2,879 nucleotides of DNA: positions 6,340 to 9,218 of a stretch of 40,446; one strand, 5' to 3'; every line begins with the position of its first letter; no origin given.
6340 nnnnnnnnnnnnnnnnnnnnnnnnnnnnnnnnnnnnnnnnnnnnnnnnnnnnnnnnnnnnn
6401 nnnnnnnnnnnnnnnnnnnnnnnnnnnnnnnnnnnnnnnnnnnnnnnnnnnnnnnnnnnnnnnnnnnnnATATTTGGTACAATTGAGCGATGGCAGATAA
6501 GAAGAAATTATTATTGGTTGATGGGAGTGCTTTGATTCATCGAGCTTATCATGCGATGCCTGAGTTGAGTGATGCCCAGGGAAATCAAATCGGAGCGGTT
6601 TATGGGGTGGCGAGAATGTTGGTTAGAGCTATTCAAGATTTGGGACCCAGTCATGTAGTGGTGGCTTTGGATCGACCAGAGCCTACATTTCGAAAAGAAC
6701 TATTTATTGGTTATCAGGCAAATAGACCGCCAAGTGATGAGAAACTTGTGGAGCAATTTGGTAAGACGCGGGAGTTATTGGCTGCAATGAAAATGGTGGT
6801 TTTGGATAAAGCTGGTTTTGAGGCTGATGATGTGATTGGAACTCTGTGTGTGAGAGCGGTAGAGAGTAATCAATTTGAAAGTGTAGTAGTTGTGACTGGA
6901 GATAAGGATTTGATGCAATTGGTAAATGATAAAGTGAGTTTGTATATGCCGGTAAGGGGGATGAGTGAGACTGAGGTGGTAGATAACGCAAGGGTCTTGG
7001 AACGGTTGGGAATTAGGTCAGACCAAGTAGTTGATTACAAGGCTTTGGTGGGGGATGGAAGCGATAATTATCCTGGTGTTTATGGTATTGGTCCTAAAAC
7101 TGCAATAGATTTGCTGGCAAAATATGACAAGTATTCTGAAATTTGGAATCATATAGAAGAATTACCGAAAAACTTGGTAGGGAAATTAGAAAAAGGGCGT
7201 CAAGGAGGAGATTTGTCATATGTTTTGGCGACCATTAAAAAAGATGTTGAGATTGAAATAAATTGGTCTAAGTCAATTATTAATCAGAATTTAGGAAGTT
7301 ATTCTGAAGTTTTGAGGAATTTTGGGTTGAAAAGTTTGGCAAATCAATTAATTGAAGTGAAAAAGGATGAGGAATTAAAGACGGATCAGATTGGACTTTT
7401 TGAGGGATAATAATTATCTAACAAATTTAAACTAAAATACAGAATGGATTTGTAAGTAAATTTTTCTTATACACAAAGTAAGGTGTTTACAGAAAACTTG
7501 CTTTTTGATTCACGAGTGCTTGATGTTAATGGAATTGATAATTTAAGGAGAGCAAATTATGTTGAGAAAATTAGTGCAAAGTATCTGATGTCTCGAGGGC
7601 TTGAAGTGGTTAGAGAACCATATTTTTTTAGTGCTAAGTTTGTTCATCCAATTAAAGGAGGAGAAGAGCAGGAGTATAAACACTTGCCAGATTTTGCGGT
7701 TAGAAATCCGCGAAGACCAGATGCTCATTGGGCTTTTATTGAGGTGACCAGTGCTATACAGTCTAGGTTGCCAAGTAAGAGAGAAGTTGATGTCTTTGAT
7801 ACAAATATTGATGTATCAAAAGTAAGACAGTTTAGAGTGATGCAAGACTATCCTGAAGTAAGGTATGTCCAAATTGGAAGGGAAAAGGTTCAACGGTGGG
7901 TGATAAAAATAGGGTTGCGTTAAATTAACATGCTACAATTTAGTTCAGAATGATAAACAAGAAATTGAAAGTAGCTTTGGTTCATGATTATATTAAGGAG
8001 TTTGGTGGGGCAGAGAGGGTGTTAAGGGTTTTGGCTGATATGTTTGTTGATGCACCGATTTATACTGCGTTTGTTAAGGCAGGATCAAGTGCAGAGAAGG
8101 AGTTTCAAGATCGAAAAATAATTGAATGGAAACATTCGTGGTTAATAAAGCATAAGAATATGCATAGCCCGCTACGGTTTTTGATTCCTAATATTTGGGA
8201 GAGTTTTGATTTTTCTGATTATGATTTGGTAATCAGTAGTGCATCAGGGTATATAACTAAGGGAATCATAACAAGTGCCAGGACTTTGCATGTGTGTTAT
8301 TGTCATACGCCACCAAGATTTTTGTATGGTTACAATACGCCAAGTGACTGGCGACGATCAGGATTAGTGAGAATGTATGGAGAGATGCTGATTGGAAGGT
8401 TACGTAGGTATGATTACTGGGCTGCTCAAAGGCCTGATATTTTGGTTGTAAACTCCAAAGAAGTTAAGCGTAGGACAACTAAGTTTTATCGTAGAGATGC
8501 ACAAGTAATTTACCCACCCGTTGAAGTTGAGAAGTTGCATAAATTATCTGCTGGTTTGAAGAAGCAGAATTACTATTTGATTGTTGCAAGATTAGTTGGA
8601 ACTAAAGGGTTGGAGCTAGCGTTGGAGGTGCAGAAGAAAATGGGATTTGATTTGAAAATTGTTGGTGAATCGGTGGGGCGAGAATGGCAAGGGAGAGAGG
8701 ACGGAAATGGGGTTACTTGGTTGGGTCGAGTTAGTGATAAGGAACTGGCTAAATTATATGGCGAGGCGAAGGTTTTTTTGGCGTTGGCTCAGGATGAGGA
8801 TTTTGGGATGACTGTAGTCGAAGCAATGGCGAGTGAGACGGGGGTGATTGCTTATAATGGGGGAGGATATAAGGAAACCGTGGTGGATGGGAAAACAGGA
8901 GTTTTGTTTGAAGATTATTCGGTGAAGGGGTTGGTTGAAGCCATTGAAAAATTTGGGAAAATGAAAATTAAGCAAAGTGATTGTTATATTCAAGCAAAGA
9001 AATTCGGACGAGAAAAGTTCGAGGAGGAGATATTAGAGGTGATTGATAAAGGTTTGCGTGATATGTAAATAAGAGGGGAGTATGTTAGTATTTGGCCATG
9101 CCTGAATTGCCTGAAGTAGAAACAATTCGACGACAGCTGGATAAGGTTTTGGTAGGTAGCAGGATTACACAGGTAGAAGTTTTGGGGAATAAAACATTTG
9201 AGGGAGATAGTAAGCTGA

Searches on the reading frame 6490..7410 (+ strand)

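Call 18: search_protein_families(library=pfam, proteins=[window:6490-7410:+], max_evalue=0.0001)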
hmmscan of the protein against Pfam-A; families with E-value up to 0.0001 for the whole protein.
window:6490-7410:+ (306 aa): 2 families
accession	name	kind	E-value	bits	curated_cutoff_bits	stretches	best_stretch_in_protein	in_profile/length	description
PF02739.22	5_3_exonuc_N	-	2.9e-50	170.6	34.3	1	6-174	1-164/164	5'-3' exonuclease, N-terminal resolvase-like domain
PF01367.25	5_3_exonuc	-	3.2e-25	88.9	40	1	176-263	2-90/97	5'-3' exonuclease, C-terminal SAM fold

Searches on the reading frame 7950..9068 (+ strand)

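Call 18: search_protein_families(library=pfam, proteins=[window:7950-9068:+], max_evalue=0.0001)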
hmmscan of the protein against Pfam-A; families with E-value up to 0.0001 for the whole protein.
window:7950-9068:+ (372 aa): 4 families
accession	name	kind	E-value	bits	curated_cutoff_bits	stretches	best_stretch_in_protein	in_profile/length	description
PF00534.26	Glycos_transf_1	-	1.8e-29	102.9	26.4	1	204-351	13-171/172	Glycosyl transferases group 1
PF13692.12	Glyco_trans_1_4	-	8.4e-19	68.7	27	1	209-334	4-138/142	Glycosyl transferases group 1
PF13439.12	Glyco_transf_4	-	4.7e-10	40.2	28.5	1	18-194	1-169/170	Glycosyltransferase Family 4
PF13524.12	Glyco_trans_1_2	-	1.1e-06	29.1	25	1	229-336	10-112/144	Glycosyl transferase-like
